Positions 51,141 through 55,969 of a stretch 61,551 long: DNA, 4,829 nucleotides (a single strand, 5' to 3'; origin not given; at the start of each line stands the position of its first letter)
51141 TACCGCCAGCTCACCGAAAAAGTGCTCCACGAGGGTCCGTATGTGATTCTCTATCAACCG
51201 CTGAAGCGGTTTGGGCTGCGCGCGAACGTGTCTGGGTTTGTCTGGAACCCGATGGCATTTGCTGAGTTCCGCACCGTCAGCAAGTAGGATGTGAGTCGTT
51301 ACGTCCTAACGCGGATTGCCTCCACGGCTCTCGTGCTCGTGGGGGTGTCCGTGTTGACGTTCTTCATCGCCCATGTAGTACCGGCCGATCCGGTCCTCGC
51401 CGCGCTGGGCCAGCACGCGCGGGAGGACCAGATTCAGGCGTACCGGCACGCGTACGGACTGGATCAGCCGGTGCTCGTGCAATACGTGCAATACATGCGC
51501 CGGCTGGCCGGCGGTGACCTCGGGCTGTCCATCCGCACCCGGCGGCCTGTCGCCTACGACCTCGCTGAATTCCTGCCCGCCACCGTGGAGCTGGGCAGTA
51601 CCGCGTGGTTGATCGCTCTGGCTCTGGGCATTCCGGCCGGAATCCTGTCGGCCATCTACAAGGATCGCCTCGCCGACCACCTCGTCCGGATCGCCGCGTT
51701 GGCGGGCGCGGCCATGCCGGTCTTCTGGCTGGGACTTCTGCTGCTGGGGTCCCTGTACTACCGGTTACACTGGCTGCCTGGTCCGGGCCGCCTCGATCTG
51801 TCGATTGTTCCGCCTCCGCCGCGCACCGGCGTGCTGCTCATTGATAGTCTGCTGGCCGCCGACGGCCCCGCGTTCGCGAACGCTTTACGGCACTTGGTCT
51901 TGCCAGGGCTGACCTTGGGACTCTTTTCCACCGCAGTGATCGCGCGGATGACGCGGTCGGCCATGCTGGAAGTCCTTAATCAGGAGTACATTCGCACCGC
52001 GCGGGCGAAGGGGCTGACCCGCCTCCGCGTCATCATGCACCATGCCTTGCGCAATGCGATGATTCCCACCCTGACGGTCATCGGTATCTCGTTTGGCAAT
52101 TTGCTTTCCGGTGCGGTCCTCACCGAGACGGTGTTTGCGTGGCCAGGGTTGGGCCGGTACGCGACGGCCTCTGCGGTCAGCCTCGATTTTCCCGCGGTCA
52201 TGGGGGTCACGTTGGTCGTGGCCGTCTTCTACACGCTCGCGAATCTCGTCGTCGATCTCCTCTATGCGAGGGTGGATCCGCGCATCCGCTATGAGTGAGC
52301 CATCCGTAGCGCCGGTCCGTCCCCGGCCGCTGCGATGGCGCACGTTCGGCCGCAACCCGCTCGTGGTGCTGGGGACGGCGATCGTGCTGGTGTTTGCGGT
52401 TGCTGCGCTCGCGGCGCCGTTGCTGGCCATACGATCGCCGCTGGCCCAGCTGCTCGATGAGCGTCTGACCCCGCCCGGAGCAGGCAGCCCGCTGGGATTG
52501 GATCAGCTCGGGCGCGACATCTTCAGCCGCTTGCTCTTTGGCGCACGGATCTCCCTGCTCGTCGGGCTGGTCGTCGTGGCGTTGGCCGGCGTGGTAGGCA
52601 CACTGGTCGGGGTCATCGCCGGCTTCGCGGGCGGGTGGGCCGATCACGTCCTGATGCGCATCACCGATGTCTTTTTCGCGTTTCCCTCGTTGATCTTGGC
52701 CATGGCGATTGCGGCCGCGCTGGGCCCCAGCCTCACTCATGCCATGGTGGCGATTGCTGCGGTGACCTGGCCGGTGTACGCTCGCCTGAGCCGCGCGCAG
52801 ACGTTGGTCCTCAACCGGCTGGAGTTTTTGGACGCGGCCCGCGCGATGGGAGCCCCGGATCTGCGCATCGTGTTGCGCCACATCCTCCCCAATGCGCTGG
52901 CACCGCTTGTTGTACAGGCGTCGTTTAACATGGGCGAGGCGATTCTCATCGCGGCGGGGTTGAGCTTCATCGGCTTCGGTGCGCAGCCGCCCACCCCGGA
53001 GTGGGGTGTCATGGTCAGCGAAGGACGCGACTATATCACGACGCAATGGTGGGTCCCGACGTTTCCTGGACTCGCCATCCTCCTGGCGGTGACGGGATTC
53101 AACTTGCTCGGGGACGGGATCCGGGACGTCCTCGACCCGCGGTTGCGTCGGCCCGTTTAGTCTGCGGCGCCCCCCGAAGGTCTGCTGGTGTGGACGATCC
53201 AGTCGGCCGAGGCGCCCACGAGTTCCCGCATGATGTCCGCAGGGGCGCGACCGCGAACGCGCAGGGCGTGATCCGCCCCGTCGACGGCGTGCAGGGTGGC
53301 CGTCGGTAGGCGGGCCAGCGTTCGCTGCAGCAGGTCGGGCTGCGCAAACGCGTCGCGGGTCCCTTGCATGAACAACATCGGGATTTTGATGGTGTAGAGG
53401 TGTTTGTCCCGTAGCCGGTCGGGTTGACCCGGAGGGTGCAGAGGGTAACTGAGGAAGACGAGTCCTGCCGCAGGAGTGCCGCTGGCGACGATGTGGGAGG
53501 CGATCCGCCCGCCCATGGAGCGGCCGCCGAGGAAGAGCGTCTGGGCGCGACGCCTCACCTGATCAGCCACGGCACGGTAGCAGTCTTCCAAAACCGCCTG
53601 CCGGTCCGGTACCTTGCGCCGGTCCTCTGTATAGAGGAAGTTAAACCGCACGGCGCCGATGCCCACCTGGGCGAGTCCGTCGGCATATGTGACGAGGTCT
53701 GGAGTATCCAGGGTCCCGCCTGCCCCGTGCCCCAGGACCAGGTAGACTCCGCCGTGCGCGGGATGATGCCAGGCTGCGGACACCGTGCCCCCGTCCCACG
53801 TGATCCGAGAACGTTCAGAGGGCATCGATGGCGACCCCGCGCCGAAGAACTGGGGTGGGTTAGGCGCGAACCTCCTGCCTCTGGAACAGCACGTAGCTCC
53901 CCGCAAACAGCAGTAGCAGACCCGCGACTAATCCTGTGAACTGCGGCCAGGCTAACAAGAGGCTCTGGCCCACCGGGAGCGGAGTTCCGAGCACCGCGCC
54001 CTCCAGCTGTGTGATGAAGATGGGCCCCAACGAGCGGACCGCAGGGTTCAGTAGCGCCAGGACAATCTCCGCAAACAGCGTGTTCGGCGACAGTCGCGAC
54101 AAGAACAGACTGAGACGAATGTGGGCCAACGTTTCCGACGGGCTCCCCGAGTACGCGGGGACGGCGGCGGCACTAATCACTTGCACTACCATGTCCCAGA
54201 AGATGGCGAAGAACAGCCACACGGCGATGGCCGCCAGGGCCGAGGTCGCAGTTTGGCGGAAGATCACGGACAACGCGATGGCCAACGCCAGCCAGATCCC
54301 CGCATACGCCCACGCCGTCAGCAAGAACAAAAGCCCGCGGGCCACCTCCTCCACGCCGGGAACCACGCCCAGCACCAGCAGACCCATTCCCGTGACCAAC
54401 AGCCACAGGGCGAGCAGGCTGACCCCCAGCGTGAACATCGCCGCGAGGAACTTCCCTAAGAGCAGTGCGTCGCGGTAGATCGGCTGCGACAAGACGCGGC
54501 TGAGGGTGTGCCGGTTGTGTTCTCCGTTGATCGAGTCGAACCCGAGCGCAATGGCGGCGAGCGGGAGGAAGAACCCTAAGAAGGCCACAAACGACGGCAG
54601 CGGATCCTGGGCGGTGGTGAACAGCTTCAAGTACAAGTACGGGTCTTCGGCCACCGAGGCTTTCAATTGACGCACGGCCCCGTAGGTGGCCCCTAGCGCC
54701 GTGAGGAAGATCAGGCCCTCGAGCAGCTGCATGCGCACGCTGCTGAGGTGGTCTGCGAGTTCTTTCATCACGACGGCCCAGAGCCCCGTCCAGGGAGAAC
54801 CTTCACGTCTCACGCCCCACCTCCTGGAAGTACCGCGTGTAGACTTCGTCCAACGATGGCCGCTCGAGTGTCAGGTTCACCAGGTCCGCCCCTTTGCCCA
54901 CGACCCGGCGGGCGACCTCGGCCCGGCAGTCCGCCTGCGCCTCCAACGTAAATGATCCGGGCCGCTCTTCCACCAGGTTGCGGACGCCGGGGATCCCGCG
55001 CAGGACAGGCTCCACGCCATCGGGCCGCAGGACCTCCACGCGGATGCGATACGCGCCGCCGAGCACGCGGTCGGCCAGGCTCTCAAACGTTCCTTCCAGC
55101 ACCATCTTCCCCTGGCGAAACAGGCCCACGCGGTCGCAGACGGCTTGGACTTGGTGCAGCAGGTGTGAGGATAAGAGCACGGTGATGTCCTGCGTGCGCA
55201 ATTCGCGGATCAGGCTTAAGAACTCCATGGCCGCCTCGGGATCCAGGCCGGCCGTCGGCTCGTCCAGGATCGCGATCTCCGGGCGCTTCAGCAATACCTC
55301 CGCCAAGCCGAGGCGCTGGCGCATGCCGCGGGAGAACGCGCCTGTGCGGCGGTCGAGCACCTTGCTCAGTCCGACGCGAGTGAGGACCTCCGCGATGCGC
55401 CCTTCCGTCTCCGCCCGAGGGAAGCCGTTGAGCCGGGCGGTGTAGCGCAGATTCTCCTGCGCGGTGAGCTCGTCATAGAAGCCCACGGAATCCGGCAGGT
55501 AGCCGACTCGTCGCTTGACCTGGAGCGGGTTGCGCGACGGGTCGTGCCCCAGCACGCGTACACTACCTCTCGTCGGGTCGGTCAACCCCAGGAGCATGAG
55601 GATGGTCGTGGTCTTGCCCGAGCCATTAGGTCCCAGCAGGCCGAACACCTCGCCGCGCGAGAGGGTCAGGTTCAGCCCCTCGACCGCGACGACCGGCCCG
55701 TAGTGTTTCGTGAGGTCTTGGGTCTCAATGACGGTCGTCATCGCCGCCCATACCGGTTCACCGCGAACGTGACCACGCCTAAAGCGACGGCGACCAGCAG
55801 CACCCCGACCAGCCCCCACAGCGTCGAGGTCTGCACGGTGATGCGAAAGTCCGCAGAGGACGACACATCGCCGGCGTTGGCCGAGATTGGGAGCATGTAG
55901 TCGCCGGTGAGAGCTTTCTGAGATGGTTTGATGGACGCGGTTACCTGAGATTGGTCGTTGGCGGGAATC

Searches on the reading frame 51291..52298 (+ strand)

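Call 29: search_protein_families(library=pfam, proteins=[window:51291-52298:+], max_evalue=0.00001)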
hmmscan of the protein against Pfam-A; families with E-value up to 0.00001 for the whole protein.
window:51291-52298:+ (335 aa): 2 families
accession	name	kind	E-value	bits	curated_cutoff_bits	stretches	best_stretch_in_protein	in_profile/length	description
PF00528.27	BPD_transp_1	-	6.8e-43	147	26.4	1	113-333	1-183/184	Binding-protein-dependent transport system inner membrane component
PF19300.4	BPD_transp_1_N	-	2.3e-15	57.2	23.8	1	1-75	1-75/114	Binding-prot-dependent transport system membrane comp, N-term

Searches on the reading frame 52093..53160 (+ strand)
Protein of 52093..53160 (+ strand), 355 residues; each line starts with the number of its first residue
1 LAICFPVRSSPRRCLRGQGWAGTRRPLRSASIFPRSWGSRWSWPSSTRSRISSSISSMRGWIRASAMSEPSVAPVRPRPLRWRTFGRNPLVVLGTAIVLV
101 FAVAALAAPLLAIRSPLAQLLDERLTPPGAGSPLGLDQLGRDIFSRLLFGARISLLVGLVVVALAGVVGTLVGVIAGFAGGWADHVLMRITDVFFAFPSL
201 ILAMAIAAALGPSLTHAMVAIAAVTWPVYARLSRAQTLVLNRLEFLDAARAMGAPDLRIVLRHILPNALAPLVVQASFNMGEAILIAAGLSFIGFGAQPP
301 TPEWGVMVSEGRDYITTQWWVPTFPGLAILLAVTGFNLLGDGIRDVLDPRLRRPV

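Call 29: search_protein_families(library=pfam, proteins=[window:52093-53160:+], max_evalue=0.00001)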
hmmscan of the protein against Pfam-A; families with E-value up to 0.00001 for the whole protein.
window:52093-53160:+ (355 aa): 2 families
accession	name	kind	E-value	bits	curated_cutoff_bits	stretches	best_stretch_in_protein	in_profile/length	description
PF00528.27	BPD_transp_1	-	7.2e-35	120.8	26.4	1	169-353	1-184/184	Binding-protein-dependent transport system inner membrane component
PF12911.12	OppC_N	-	7.1e-07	29.4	23.9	1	82-128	7-53/53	N-terminal TM domain of oligopeptide transport permease C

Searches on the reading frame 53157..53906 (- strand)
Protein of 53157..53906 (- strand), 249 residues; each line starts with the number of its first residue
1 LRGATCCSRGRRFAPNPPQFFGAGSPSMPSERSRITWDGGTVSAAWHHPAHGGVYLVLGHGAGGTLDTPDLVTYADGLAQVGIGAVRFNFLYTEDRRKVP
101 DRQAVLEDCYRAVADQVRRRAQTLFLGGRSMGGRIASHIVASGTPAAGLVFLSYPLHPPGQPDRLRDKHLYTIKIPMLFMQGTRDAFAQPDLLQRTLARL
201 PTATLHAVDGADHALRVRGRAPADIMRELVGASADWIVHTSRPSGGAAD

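Call 30: search_protein_families(library=pfam, proteins=[window:53157-53906:-], max_evalue=0.00001)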
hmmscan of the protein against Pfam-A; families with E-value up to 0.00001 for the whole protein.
window:53157-53906:- (249 aa): 3 families
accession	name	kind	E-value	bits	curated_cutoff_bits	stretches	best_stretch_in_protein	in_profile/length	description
PF20408.4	Abhydrolase_11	-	6.4e-46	157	27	1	55-225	4-177/193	Alpha/beta hydrolase domain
PF12146.15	Hydrolase_4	-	9.3e-09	35.4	27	0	95-153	48-108/239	Serine aminopeptidase, S33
PF12695.13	Abhydrolase_5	-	1.5e-07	31.8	27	1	99-214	34-141/164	Alpha/beta hydrolase family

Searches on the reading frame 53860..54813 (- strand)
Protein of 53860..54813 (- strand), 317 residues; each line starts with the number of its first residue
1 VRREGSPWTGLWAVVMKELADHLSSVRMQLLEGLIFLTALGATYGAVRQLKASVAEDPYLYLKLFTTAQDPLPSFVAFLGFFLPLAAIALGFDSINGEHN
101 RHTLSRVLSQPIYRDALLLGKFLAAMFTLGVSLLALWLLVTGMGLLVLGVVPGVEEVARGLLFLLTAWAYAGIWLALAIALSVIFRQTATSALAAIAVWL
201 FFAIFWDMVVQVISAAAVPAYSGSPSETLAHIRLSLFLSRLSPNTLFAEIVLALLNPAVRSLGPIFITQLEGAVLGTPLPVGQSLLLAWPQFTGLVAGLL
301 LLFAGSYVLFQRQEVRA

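Call 29: search_protein_families(library=pfam, proteins=[window:53860-54813:-], max_evalue=0.00001)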
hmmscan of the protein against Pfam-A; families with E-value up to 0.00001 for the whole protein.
window:53860-54813:- (317 aa): 2 families
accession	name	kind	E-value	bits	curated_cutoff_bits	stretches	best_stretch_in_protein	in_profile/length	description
PF12679.13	ABC2_membrane_2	-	1.8e-31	109.9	27.2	1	12-314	1-282/283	ABC-2 family transporter protein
PF12730.13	ABC2_membrane_4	-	7e-06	26.6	27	1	79-204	56-177/179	ABC-2 family transporter protein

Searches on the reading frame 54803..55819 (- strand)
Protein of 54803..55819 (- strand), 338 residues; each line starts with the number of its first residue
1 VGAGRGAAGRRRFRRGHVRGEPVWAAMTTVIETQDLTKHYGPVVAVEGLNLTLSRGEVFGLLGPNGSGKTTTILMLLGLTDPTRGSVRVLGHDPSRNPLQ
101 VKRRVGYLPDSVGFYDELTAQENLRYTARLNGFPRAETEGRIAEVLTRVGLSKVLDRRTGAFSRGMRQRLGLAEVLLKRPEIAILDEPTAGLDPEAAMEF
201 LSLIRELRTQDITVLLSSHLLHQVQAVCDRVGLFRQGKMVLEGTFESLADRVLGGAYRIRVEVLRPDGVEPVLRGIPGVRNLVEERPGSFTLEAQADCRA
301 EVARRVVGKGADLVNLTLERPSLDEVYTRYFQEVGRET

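Call 30: search_protein_families(library=pfam, proteins=[window:54803-55819:-], max_evalue=0.00001)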
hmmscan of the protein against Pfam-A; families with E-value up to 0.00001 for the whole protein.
window:54803-55819:- (338 aa): 2 families
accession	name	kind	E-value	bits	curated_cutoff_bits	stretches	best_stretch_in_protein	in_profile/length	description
PF00005.33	ABC_tran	-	6.9e-33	114.6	25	1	47-190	2-137/137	ABC transporter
PF13304.12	AAA_21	-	1.5e-11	45.3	27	0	162-219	238-298/304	AAA domain, putative AbiEii toxin, Type IV TA system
